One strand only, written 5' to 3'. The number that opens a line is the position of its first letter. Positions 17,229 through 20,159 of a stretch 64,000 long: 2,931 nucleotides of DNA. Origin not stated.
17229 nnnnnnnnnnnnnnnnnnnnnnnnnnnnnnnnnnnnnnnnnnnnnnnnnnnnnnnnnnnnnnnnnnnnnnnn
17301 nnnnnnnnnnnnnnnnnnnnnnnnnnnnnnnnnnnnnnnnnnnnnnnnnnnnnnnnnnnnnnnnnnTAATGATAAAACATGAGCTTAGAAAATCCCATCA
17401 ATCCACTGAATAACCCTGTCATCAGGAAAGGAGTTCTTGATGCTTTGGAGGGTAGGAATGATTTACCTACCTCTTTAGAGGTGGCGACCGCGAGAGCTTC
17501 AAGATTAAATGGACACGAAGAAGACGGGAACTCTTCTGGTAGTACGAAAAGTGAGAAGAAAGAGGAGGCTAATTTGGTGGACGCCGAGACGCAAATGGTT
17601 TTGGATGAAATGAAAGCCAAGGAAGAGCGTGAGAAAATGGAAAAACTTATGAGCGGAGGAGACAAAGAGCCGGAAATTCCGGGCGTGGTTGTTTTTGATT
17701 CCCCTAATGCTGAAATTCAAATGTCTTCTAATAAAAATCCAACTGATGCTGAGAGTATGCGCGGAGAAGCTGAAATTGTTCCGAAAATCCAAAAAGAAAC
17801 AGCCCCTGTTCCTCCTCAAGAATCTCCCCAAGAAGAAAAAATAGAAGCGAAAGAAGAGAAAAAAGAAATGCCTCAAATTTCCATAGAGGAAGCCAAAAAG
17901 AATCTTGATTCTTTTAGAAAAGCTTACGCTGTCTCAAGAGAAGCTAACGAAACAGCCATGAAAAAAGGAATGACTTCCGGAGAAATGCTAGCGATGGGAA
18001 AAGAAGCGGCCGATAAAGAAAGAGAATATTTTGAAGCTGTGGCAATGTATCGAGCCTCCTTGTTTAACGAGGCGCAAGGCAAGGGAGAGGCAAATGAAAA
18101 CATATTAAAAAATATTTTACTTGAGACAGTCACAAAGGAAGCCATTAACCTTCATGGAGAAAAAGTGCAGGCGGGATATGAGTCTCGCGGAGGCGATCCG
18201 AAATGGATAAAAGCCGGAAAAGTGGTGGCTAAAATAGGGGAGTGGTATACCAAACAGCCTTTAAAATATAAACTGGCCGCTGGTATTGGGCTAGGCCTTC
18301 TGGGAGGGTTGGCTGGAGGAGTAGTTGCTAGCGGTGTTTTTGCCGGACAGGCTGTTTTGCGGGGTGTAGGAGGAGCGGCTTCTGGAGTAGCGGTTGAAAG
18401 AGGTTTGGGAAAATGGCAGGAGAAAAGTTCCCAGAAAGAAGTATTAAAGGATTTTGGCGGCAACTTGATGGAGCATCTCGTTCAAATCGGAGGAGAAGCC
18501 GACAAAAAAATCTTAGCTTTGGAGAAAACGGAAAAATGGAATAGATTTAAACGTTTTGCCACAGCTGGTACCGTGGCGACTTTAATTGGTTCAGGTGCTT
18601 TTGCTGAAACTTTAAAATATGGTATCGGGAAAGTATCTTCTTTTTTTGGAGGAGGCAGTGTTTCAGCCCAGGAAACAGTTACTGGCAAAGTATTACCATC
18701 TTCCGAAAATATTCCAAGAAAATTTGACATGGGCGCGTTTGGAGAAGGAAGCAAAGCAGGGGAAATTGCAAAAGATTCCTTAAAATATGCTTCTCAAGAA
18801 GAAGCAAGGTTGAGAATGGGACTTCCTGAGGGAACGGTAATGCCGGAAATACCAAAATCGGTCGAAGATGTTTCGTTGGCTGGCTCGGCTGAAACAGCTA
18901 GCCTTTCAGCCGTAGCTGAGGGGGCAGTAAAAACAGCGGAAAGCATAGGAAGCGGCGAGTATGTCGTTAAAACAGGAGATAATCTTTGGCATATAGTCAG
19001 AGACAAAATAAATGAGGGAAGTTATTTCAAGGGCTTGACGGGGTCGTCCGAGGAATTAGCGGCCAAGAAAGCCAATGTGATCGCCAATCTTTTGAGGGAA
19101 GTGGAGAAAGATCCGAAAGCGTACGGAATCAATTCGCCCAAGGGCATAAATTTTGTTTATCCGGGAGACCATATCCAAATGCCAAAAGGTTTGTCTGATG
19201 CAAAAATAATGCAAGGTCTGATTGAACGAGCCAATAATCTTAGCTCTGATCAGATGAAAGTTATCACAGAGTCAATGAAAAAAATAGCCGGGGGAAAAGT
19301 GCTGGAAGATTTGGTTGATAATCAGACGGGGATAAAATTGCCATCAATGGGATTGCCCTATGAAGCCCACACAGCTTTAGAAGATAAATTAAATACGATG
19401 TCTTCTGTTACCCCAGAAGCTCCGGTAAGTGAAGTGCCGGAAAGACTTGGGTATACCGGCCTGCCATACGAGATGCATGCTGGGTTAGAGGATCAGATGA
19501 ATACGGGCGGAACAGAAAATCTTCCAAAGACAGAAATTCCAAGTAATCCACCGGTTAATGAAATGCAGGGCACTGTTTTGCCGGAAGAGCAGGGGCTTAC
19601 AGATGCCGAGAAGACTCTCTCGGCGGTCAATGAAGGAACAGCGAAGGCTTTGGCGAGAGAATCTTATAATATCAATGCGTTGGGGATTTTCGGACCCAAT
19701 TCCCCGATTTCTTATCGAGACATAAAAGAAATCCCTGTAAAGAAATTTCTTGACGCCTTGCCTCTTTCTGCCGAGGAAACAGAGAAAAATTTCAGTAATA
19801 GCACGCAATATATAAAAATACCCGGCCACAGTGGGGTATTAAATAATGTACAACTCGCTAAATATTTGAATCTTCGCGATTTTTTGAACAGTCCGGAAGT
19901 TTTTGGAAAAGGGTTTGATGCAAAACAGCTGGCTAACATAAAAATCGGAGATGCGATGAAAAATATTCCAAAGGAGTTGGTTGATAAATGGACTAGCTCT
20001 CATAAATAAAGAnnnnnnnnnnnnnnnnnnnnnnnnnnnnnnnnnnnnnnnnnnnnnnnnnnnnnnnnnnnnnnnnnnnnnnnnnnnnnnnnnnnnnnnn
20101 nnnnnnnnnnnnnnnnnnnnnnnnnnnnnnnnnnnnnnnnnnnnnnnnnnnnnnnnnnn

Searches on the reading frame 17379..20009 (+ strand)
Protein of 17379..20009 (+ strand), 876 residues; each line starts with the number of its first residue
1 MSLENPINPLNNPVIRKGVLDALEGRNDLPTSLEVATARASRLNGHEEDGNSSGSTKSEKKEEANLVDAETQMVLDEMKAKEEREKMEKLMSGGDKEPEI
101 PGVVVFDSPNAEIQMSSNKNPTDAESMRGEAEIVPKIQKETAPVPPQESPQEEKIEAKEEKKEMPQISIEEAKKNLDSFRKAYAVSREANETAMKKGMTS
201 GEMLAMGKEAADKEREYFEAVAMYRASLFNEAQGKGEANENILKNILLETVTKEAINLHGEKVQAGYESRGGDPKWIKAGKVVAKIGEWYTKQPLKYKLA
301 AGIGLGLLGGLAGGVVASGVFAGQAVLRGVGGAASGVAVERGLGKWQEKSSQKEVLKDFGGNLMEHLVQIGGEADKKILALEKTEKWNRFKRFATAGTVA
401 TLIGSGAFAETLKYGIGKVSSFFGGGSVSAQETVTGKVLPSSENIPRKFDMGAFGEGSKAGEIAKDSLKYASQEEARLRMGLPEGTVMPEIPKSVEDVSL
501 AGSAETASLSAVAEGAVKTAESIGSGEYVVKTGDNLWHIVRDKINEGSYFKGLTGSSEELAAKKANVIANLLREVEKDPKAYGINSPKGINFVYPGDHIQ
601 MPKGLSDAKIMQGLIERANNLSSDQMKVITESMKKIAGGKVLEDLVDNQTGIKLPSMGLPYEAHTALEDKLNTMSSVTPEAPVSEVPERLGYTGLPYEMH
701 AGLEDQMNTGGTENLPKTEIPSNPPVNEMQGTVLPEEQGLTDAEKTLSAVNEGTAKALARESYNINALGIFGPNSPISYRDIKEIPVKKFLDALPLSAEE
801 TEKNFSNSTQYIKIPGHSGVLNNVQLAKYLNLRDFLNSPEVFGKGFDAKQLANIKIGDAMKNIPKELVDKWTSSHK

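Call 10: find_related_loci(query=window:17379-20009:+, collection=genome_contigs, flank=10000)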
Query window:17379-20009:+ (876 aa) in genome_contigs; peptide patterns used: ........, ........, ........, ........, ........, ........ (x = any residue, [..] = any of these).
146 stretches matched a pattern, but none encodes a relative of the query by tblastn (E <= 1e-3).
